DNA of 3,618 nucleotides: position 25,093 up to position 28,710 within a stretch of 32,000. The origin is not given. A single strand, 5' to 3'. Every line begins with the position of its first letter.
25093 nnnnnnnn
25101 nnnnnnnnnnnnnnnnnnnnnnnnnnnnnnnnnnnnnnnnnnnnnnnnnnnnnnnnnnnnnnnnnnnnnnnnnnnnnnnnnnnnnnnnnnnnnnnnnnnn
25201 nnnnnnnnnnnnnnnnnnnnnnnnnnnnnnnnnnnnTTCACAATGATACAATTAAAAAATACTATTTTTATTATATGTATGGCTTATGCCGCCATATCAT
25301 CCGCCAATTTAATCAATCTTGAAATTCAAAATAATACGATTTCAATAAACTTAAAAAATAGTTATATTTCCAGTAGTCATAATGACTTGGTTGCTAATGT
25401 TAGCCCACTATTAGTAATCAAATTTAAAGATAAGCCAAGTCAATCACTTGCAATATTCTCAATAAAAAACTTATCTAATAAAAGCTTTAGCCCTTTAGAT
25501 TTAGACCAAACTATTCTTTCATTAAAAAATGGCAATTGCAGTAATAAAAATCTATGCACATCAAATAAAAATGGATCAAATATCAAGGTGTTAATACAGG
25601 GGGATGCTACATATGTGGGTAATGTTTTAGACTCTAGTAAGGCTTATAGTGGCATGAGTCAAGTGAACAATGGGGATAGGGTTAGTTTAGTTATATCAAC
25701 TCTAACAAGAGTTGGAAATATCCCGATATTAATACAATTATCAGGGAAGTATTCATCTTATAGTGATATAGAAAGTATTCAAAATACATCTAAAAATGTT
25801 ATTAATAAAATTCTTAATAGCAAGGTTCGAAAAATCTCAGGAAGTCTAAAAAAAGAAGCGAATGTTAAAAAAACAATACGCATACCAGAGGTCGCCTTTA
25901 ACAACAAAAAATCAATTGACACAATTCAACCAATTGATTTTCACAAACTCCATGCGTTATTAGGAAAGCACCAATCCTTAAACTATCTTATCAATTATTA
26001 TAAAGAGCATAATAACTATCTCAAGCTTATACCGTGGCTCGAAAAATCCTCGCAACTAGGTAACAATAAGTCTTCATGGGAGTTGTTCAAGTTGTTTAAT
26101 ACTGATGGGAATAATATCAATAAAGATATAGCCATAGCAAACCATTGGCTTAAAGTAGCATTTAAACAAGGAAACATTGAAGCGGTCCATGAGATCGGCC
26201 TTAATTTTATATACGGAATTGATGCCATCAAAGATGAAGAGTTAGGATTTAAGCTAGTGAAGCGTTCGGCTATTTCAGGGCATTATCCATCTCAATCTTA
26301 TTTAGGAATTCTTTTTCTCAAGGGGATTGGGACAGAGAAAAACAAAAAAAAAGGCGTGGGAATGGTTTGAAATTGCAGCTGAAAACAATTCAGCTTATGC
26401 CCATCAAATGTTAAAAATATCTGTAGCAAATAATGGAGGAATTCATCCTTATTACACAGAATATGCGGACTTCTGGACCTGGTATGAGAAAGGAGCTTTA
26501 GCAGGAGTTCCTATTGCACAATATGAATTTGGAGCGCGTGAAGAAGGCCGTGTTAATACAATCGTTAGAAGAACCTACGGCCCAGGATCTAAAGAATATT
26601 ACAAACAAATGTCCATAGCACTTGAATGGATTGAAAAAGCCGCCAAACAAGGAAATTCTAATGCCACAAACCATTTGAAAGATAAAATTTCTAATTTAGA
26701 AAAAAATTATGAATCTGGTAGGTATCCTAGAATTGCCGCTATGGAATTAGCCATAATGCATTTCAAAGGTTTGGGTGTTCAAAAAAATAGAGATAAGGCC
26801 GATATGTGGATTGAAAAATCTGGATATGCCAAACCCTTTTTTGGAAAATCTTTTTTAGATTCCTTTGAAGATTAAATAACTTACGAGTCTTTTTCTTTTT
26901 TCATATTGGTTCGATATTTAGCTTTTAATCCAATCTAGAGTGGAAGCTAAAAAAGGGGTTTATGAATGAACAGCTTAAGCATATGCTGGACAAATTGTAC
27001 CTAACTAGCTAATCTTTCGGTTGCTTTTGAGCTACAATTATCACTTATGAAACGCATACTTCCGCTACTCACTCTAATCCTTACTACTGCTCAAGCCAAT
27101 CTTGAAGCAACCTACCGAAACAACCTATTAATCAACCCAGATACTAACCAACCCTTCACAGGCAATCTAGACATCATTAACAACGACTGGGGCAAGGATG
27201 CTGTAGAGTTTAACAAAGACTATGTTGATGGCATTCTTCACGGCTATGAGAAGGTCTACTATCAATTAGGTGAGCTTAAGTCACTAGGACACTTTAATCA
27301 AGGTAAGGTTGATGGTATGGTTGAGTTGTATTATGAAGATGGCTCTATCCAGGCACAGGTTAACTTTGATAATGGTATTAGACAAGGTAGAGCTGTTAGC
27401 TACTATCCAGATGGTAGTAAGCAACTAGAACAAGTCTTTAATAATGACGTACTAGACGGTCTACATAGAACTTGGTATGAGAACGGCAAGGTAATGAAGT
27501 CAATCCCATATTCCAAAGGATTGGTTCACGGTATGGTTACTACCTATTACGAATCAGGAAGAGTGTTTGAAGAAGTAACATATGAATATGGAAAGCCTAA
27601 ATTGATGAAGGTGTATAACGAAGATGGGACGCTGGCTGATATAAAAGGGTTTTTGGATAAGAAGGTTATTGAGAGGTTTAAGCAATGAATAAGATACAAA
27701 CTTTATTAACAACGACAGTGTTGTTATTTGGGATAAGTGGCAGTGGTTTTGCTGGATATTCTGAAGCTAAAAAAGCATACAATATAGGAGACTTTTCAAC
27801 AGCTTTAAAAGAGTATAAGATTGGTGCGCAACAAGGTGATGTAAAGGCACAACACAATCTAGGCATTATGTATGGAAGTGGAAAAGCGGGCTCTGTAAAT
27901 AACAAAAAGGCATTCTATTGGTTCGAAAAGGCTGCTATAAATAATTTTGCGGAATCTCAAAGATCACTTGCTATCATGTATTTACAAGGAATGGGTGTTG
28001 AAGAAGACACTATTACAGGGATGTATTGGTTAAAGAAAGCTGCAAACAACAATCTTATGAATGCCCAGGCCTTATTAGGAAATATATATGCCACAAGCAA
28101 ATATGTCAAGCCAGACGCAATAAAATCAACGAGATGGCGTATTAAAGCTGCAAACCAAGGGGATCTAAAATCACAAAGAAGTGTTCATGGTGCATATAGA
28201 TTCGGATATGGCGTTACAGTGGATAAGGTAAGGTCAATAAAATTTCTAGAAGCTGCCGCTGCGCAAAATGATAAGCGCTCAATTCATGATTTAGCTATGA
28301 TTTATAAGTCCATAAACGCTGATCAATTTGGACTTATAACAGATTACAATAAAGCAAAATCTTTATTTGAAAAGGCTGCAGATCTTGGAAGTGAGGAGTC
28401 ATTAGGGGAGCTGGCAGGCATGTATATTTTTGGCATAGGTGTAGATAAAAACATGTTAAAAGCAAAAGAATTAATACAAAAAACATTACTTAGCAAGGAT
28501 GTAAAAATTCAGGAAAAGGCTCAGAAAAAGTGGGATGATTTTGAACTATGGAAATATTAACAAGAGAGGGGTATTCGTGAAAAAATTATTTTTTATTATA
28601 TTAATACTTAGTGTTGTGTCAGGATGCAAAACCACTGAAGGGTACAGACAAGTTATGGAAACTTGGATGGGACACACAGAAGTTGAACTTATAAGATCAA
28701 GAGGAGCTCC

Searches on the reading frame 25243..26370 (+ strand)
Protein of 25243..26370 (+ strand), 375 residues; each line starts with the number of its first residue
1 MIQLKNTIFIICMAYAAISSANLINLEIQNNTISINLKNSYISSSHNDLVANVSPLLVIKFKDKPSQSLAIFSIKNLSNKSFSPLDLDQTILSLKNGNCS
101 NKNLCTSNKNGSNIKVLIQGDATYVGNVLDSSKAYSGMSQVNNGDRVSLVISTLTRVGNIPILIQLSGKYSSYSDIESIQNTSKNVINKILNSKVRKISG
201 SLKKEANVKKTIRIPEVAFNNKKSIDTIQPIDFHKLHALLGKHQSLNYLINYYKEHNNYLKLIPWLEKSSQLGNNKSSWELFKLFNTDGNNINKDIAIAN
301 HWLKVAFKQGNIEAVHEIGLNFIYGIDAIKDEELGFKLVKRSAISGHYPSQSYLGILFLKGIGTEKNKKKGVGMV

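Call 4: search_protein_families(library=pfam, proteins=[window:25243-26370:+], max_evalue=1)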
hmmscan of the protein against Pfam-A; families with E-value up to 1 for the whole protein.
window:25243-26370:+ (375 aa): 2 families
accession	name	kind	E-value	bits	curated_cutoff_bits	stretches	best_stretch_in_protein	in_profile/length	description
PF08238.18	Sel1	-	2.3e-06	28.4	30.7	0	350-372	3-25/36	Sel1 repeat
PF23310.1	TPR_27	-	0.00081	19.5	27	1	301-374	17-87/110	Plant tetratrico peptide repeats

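Call 5: search_protein_families(library=padloc, proteins=[window:25243-26370:+], max_evalue=1)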
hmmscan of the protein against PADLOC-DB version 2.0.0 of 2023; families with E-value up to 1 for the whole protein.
window:25243-26370:+ (375 aa): 0 families

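Call 6: search_protein_families(library=ncbifam, proteins=[window:25243-26370:+], max_evalue=1)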
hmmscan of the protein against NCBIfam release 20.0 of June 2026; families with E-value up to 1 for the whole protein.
window:25243-26370:+ (375 aa): 2 families
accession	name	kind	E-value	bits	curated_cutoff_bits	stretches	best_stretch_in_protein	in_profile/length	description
NF033786.1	phenyl_MerG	equivalog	0.091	12.7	350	1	283-363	72-160/217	phenylmercury resistance protein MerG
NF047621.1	FlgprotMotXVib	equivalog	0.16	11.4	330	1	289-364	85-160/211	flagellar protein MotX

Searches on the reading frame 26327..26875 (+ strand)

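Call 4: search_protein_families(library=pfam, proteins=[window:26327-26875:+], max_evalue=1)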
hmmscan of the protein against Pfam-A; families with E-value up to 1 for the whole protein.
window:26327-26875:+ (182 aa): 4 families
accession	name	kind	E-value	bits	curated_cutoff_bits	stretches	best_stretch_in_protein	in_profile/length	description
PF08238.18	Sel1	-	4.9e-10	40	30.7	3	137-165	3-31/36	Sel1 repeat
PF25632.1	Fusello_VP2_Capsid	-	0.041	14.7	27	1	72-115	10-51/74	Fusellovirus capsid protein VP2 family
PF04240.17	Caroten_synth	-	0.075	13.4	25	1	39-66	116-142/209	Carotenoid biosynthesis protein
PF25792.1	BREX_BrxC_helical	-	0.13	13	27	1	112-152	31-71/123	BREX ATP-binding protein BrxC alpha helical domain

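Call 5: search_protein_families(library=padloc, proteins=[window:26327-26875:+], max_evalue=1)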
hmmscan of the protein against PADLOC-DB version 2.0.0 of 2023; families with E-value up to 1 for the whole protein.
window:26327-26875:+ (182 aa): 0 families

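Call 6: search_protein_families(library=ncbifam, proteins=[window:26327-26875:+], max_evalue=1)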
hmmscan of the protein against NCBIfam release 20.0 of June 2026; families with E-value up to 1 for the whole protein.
window:26327-26875:+ (182 aa): 1 family
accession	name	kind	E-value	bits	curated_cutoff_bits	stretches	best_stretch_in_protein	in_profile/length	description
NF011803.0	PRK15272.1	equivalog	0.17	11.3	457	1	88-129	131-172/242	pertussis-like toxin subunit ArtA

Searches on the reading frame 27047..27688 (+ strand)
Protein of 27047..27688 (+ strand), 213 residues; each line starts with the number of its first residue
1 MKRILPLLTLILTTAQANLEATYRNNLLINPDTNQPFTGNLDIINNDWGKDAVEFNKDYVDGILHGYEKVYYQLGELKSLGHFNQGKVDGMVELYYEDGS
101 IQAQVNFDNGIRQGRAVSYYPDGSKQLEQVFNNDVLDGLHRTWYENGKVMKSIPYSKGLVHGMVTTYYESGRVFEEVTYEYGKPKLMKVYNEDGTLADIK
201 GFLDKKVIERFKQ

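Call 30: search_protein_families(library=pfam, proteins=[window:27047-27688:+], max_evalue=0.01)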
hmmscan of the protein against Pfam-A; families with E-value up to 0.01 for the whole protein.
window:27047-27688:+ (213 aa): 1 family
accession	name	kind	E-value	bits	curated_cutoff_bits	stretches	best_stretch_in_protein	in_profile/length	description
PF07661.19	MORN_2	-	6.9e-20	69.2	29.6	1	136-156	1-21/22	MORN repeat variant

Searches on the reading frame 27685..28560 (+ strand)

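Call 30: search_protein_families(library=pfam, proteins=[window:27685-28560:+], max_evalue=0.01)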
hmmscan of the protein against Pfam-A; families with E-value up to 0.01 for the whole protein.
window:27685-28560:+ (291 aa): 1 family
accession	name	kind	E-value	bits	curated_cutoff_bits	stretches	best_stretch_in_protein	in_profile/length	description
PF08238.18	Sel1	-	3.4e-35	119.7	30.7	3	54-86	2-34/36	Sel1 repeat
